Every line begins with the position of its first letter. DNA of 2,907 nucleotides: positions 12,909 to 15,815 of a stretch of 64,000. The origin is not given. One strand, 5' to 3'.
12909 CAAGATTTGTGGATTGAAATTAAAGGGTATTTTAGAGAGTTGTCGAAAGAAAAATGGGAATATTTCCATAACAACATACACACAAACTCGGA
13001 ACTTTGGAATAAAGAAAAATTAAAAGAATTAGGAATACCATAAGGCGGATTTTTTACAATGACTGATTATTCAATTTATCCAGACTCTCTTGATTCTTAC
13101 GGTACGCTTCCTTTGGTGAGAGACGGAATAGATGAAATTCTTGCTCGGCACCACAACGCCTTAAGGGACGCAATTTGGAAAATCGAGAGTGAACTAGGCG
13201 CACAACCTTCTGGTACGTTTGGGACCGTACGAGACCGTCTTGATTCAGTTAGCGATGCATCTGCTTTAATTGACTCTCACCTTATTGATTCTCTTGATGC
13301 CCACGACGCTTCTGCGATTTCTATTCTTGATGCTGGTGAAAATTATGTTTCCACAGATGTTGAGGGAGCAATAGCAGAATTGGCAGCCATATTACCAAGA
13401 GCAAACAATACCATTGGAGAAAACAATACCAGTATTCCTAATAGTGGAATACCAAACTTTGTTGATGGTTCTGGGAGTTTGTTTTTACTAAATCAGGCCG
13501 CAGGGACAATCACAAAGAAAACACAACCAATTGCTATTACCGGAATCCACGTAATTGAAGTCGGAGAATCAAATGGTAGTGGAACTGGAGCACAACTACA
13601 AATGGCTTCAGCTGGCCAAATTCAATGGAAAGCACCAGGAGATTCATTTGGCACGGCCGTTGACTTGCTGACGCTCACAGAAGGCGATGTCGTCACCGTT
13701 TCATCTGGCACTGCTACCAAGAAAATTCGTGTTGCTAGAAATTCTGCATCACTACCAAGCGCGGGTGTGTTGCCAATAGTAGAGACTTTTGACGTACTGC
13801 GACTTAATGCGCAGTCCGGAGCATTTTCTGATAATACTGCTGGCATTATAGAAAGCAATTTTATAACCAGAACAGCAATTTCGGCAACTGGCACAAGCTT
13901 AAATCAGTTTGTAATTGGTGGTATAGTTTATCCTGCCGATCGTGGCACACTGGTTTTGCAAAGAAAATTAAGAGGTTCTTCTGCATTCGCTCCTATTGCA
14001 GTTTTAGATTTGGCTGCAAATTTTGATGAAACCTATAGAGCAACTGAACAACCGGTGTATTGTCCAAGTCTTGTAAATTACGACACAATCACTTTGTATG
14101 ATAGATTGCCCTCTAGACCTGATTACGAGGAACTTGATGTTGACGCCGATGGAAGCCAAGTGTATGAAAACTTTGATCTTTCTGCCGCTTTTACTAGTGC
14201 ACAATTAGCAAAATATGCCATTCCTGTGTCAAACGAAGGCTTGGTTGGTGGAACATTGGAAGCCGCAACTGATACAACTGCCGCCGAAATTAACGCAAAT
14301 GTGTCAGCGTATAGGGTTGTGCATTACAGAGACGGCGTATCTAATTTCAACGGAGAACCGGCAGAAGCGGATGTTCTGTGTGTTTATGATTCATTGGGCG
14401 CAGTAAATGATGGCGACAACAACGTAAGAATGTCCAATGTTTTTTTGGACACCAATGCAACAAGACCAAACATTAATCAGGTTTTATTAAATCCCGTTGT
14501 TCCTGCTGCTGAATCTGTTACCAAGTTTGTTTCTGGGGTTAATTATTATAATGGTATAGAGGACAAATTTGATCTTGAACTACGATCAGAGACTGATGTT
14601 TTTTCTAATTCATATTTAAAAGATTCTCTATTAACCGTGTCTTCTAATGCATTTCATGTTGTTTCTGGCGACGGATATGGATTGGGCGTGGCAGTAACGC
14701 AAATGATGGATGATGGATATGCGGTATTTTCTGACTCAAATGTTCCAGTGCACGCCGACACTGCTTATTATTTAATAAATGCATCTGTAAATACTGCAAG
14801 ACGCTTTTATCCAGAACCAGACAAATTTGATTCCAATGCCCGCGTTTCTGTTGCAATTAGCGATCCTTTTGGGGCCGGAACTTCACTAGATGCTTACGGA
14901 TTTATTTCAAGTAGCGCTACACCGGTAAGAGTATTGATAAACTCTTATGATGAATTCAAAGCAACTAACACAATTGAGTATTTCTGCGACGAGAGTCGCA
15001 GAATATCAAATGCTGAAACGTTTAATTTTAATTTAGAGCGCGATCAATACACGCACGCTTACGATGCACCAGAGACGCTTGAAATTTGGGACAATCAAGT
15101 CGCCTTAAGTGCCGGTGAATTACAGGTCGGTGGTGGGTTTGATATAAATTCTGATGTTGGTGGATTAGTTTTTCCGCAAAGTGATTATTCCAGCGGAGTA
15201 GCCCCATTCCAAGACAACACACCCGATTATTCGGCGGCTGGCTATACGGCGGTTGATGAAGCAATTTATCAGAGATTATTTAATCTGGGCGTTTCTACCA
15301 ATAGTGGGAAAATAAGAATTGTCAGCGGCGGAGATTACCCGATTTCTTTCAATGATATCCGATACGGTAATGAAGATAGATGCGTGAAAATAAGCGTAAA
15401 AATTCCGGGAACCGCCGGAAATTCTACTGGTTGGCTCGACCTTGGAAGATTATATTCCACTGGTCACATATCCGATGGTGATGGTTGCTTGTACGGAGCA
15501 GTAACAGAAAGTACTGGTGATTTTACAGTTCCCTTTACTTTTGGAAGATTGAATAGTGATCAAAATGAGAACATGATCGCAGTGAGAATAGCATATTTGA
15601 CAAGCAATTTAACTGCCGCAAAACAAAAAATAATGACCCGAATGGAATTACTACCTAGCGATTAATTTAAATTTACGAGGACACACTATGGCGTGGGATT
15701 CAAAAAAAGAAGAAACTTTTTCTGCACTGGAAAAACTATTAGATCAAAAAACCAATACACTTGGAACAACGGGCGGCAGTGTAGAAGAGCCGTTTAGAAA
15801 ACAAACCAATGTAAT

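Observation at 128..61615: Proteome-wide DGY (Asp-Gly-Tyr) tag restricted to a subset of virion proteins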

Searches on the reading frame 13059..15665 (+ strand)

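Call 8: search_protein_families(library=phrogs, proteins=[window:13059-15665:+])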
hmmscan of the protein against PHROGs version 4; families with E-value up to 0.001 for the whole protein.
window:13059-15665:+ (868 aa): 0 families

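Call 21: search_protein_families(library=pfam, max_evalue=0.1, proteins=[window:13059-15665:+])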
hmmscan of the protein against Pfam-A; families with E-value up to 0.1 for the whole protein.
window:13059-15665:+ (868 aa): 1 family
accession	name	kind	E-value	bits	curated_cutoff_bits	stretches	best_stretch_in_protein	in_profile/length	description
PF06138.17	Chordopox_E11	-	0.043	14.6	27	1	458-574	3-118/126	Chordopoxvirus E11 protein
